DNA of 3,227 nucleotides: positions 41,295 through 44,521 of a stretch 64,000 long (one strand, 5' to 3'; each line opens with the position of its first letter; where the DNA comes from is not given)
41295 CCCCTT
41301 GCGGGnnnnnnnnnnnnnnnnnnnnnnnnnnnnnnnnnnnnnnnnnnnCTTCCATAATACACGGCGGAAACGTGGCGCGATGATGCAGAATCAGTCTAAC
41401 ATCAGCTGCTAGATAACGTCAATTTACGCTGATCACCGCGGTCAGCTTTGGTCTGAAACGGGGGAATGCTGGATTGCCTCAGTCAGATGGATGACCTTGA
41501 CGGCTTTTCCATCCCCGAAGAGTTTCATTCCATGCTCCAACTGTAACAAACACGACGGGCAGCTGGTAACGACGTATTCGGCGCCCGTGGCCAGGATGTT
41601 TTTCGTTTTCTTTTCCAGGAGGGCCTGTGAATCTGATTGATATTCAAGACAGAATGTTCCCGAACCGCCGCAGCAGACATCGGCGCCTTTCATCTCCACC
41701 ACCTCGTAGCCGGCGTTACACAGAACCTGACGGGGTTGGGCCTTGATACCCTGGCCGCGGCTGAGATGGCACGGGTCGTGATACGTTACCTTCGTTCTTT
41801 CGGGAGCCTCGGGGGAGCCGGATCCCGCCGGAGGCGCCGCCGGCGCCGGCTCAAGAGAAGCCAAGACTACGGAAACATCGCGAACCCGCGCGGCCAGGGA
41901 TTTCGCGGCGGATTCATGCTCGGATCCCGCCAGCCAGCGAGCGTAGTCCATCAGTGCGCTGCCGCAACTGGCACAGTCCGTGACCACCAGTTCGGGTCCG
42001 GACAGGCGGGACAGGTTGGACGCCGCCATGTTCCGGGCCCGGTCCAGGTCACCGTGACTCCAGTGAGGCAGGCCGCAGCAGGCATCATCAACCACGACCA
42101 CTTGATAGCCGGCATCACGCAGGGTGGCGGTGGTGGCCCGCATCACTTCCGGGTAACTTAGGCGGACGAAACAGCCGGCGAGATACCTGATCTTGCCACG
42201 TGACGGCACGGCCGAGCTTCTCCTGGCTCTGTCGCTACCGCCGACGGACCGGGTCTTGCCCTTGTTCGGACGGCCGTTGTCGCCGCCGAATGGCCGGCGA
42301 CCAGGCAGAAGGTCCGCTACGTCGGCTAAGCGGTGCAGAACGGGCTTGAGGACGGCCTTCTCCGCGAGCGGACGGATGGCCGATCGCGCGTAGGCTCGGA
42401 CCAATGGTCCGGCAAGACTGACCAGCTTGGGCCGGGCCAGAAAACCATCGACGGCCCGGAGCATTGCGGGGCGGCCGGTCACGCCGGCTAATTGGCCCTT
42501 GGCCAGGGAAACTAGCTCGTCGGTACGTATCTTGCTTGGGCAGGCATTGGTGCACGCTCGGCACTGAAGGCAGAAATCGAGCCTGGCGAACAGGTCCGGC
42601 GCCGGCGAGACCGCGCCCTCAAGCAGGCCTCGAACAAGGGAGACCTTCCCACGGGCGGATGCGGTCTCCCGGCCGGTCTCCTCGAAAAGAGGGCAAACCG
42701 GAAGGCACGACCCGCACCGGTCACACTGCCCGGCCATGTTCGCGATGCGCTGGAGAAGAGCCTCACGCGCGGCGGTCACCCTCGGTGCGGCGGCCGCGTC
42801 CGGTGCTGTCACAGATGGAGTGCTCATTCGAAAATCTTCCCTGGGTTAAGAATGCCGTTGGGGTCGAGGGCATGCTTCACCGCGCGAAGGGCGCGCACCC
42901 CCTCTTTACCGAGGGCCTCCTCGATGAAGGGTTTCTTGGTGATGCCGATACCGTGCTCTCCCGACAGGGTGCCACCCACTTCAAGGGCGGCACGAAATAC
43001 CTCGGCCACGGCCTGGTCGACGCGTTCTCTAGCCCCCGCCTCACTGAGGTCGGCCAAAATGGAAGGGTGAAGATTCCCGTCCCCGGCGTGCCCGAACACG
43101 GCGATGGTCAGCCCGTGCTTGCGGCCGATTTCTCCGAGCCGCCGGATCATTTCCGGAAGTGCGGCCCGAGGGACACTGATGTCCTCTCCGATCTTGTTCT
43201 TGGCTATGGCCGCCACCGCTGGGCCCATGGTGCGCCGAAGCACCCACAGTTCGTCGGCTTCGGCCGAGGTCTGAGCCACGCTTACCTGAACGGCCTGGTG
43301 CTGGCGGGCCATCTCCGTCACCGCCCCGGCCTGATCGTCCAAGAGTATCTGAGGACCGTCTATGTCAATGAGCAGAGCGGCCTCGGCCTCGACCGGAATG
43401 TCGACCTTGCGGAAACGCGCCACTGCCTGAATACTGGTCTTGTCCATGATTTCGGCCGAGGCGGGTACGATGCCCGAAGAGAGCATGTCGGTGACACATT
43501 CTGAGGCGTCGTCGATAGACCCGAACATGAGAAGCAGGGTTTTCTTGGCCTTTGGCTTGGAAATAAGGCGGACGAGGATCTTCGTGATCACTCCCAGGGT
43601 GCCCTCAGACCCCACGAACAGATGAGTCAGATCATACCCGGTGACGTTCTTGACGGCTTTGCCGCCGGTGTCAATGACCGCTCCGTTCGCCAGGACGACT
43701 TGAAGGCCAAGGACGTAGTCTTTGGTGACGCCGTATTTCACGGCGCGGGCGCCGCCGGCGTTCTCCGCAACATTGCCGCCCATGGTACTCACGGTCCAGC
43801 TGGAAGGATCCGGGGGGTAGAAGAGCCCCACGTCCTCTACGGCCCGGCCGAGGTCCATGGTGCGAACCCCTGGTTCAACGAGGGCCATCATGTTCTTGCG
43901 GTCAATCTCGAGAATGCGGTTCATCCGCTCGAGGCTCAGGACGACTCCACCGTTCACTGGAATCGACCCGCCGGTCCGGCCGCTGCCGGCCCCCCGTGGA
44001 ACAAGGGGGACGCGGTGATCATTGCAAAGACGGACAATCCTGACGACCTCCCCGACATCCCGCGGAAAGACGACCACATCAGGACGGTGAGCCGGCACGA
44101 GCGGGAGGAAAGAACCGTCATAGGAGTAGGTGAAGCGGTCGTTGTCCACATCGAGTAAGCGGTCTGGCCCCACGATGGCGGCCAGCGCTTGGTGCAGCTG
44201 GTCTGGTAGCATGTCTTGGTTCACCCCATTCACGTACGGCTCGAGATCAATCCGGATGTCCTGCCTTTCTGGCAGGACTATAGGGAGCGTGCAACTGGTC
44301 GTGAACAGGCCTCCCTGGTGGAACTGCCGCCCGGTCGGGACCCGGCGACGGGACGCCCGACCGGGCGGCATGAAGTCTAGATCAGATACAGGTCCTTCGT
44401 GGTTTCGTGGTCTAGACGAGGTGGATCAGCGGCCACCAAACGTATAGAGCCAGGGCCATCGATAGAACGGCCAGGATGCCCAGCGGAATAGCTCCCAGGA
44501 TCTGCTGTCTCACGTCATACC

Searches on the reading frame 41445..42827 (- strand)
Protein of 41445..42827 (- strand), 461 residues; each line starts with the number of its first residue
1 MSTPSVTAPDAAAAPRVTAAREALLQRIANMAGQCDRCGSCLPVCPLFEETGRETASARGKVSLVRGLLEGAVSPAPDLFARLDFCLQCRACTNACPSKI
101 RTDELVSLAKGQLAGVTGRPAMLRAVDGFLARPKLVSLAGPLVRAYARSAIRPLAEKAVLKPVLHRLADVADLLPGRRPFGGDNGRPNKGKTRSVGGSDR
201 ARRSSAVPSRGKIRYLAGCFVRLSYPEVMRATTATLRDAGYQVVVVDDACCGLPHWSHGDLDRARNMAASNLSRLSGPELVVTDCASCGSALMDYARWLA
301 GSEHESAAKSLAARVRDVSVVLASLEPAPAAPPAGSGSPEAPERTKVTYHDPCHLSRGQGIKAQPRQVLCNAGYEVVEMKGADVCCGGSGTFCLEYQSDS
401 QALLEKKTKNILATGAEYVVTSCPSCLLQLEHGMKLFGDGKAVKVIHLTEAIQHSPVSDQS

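Call 49: search_protein_families(library=ncbifam, proteins=[window:41445-42827:-], max_evalue=1e-10)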
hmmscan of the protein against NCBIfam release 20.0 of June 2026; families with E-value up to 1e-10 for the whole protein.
window:41445-42827:- (461 aa): 6 families
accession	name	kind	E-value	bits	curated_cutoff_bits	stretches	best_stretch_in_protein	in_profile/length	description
NF045670.1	quin_L_LdhH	equivalog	6.7e-68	229.6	800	1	30-452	301-705/706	L-lactate dehydrogenase (quinone) large subunit LdhH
NF008434.0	PRK11274.1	equivalog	5.7e-42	144.1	333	2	208-435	165-393/409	glycolate oxidase subunit GlcF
NF004898.0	PRK06259.1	equivalog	8.1e-42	143.5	385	1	208-450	259-482/488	fumarate reductase (CoM/CoB) subunit TfrB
NF008369.0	PRK11168.1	equivalog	6.5e-37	127.3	278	1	34-434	12-384/401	anaerobic glycerol-3-phosphate dehydrogenase subunit C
TIGR03379.1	glycerol3P_GlpC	equivalog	1.6e-21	76.6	279.9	1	210-434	161-381/397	anaerobic glycerol-3-phosphate dehydrogenase subunit GlpC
TIGR03288.1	CoB_CoM_SS_B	equivalog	3.1e-13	49.6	345.15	0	369-450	176-261/290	CoB--CoM heterodisulfide reductase subunit B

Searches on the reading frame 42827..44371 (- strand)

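Call 49: search_protein_families(library=ncbifam, proteins=[window:42827-44371:-], max_evalue=1e-10)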
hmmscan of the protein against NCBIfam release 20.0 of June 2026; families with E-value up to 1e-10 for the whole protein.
window:42827-44371:- (515 aa): 5 families
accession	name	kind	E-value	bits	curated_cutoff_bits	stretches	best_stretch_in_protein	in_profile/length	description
TIGR00387.1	glcD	equivalog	4.7e-151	503.3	567.9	1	100-512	1-413/413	glycolate oxidase subunit GlcD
NF008408.0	PRK11230.1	equivalog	1.3e-107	360.3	897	1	50-512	12-470/499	glycolate oxidase subunit GlcD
NF049975.1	2HglutDHaseYdiJ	equivalog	1.2e-47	162.3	1350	2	94-237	49-194/1018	D-2-hydroxyglutarate dehydrogenase YdiJ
NF008439.0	PRK11282.1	equivalog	1.6e-29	102.8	284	1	109-309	11-208/358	glycolate oxidase subunit GlcE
NF053785.1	DcplphribOxDprE1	equivalog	4.4e-12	45.9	500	1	100-269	18-180/449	decaprenylphosphoryl-beta-D-ribose oxidase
